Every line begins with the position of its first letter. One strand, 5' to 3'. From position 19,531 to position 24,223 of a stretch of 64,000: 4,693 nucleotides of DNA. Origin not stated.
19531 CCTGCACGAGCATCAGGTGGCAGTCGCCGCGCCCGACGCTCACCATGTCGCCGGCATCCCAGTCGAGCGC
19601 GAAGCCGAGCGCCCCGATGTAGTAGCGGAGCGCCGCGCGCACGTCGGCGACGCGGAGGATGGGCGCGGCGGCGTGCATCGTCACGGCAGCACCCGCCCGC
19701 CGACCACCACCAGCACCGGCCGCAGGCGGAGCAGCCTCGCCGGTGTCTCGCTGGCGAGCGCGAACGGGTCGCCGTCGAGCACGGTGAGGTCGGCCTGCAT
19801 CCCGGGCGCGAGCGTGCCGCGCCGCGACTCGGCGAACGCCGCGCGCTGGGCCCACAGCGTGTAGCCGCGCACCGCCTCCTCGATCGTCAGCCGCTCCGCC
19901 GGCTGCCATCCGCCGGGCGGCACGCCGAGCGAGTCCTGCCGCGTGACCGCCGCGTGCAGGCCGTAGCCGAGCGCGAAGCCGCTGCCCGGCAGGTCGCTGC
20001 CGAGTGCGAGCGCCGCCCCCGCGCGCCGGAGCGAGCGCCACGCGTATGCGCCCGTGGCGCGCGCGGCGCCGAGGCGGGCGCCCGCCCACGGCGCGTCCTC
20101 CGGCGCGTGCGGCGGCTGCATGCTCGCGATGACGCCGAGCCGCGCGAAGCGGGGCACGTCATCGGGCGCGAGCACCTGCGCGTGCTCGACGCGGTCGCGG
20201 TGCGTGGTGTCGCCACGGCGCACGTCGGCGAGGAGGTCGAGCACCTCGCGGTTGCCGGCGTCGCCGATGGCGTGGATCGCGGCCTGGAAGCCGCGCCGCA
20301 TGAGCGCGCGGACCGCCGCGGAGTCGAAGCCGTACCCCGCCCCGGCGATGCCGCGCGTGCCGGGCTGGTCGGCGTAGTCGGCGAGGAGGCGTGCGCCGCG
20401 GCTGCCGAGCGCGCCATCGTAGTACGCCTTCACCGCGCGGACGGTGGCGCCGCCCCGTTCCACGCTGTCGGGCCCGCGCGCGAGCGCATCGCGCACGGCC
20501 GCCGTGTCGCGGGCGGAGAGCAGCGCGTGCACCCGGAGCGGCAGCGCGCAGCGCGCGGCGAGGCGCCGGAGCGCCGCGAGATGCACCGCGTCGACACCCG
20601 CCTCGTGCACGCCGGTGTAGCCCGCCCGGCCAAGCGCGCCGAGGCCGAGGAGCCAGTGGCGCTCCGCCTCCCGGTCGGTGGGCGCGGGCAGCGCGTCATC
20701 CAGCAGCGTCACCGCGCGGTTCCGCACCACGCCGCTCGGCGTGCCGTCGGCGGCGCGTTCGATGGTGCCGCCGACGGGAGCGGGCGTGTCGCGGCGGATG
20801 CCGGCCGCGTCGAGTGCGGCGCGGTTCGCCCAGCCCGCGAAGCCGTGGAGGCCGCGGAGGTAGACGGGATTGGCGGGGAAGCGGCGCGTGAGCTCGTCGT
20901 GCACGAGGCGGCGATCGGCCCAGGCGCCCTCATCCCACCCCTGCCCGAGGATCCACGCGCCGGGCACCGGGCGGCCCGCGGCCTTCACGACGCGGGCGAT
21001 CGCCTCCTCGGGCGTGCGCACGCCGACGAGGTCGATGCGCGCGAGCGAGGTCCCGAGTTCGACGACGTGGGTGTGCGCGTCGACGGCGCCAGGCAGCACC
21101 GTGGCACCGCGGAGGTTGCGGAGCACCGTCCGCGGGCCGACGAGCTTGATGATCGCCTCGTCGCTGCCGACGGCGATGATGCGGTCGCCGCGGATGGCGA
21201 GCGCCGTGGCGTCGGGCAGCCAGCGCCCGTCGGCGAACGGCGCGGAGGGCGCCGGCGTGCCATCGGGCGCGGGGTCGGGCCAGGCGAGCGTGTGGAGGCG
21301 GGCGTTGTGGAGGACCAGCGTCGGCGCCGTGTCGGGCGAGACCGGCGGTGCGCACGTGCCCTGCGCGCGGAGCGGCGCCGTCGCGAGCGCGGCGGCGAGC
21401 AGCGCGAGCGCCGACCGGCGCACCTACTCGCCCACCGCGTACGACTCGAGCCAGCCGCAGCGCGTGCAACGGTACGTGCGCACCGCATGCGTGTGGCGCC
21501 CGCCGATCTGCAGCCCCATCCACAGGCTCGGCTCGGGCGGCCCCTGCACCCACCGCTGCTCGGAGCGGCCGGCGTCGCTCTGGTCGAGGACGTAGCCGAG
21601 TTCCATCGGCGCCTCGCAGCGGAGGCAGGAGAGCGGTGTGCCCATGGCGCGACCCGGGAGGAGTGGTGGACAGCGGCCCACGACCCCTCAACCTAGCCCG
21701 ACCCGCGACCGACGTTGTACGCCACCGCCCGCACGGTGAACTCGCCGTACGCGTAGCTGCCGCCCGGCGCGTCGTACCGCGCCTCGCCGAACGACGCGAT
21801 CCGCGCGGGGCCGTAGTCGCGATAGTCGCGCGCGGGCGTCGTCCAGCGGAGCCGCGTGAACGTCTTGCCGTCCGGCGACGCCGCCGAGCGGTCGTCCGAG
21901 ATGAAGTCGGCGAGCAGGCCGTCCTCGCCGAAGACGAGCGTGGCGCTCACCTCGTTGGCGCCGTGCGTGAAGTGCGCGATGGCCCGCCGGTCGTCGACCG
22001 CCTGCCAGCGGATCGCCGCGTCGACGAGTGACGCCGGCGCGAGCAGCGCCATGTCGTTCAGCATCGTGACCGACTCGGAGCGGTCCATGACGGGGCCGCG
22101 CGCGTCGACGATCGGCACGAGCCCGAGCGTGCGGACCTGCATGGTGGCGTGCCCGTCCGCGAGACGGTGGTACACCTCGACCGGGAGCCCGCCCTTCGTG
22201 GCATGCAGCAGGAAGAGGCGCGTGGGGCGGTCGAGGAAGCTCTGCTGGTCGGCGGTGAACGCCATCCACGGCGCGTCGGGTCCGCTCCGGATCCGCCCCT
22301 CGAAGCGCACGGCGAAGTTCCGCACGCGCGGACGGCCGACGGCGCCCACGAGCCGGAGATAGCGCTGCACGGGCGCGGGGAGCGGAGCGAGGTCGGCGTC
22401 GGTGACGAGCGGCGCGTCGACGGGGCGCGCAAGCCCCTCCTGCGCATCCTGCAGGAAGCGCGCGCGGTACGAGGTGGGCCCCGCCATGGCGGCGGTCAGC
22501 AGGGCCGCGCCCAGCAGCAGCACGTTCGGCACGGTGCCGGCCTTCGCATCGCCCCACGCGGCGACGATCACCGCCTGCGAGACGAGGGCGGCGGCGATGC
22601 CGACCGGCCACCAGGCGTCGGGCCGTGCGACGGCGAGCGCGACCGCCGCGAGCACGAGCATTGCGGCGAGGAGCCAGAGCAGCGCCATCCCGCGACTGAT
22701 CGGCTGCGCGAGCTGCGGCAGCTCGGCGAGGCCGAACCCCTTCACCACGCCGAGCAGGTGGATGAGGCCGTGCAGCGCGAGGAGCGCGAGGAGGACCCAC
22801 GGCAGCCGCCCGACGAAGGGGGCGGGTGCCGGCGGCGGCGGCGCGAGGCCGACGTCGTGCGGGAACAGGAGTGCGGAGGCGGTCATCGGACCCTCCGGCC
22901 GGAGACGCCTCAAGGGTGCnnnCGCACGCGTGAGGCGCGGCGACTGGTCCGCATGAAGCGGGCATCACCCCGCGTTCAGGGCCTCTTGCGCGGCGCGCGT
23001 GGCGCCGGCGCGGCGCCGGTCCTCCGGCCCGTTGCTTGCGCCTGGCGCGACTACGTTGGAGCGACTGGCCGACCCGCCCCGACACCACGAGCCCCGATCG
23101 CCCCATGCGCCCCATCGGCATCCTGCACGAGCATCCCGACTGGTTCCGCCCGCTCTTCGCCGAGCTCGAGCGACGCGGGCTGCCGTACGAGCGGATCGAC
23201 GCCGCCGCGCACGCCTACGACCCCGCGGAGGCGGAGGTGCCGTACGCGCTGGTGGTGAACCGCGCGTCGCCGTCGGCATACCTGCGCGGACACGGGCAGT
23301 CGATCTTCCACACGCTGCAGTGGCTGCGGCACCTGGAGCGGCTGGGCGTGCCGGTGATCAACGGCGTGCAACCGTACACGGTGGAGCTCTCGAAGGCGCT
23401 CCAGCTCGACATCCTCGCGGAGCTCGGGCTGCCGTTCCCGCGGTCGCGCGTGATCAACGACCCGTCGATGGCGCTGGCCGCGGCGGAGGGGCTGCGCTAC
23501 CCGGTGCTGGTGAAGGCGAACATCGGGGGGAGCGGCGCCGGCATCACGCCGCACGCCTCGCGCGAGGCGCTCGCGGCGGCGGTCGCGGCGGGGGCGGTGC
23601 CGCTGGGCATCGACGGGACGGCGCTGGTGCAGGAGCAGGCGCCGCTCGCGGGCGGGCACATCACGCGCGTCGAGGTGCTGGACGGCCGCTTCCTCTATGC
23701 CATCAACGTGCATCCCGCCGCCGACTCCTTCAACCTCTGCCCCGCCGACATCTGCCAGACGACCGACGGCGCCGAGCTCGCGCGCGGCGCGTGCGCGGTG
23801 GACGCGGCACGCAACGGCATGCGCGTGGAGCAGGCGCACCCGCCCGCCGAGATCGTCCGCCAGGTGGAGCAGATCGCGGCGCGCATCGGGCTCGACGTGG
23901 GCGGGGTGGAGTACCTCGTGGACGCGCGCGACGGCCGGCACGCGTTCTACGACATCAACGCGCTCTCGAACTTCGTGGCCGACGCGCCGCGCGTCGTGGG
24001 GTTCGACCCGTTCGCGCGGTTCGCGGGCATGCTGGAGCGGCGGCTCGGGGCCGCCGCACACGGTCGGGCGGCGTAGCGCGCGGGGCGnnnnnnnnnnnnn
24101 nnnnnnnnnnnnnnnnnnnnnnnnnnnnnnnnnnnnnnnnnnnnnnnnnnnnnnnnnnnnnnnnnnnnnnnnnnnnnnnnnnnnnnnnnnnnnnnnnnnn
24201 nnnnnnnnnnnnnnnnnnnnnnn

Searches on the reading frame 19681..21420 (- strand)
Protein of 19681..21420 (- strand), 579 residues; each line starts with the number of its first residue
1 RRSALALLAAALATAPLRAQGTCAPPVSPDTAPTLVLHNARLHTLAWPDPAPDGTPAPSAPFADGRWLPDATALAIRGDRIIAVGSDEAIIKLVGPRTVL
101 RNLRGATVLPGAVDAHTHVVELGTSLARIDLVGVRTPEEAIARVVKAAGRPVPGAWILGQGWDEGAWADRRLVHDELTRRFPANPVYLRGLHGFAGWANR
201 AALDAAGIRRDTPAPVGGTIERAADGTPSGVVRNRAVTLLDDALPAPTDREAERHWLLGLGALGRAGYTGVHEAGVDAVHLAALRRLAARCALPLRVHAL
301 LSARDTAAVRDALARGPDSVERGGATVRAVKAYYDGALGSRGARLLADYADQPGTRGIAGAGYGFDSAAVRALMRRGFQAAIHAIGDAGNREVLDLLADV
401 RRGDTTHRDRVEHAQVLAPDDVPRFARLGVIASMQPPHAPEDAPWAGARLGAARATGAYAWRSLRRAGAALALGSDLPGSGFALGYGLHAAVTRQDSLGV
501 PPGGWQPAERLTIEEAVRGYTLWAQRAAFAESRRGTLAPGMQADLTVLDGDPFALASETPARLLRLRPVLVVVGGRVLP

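Call 25: search_protein_families(library=pfam, proteins=[window:19681-21420:-], max_evalue=0.0001)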
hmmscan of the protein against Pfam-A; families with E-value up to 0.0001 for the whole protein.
window:19681-21420:- (579 aa): 2 families
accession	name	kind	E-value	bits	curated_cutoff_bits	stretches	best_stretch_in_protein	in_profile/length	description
PF07969.17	Amidohydro_3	-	2.2e-88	298.2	29.7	1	102-578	4-471/472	Amidohydrolase family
PF01979.26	Amidohydro_1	-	2.5e-12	47.1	25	1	261-577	43-344/345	Amidohydrolase family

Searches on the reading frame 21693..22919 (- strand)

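Call 25: search_protein_families(library=pfam, proteins=[window:21693-22919:-], max_evalue=0.0001)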
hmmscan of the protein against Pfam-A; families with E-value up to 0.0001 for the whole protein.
window:21693-22919:- (408 aa): 2 families
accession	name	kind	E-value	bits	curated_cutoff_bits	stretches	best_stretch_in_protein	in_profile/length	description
PF20181.5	DUF6544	-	6.3e-67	225.5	25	1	172-394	3-221/221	Family of unknown function (DUF6544)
PF21900.3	DUF6920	-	5.1e-40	137.8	27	1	179-401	2-222/222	Family of unknown function (DUF6920)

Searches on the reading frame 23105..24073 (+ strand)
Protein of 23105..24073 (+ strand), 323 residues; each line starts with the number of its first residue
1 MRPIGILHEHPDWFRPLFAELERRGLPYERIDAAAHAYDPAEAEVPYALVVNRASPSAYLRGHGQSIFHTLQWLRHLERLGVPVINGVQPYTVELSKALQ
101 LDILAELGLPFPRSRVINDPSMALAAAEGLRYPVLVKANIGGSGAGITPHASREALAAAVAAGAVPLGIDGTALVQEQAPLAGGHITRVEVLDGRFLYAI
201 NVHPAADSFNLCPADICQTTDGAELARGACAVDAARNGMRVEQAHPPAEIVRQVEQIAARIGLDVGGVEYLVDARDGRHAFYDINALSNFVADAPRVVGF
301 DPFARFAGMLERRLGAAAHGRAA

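Call 25: search_protein_families(library=pfam, proteins=[window:23105-24073:+], max_evalue=0.0001)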
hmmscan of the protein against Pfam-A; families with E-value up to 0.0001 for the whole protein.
window:23105-24073:+ (323 aa): 1 family
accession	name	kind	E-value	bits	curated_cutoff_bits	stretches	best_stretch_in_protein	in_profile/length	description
PF02786.22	CPSase_L_D2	-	9.8e-06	25.7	19.8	0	102-162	7-69/211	Carbamoyl-phosphate synthase L chain, ATP binding domain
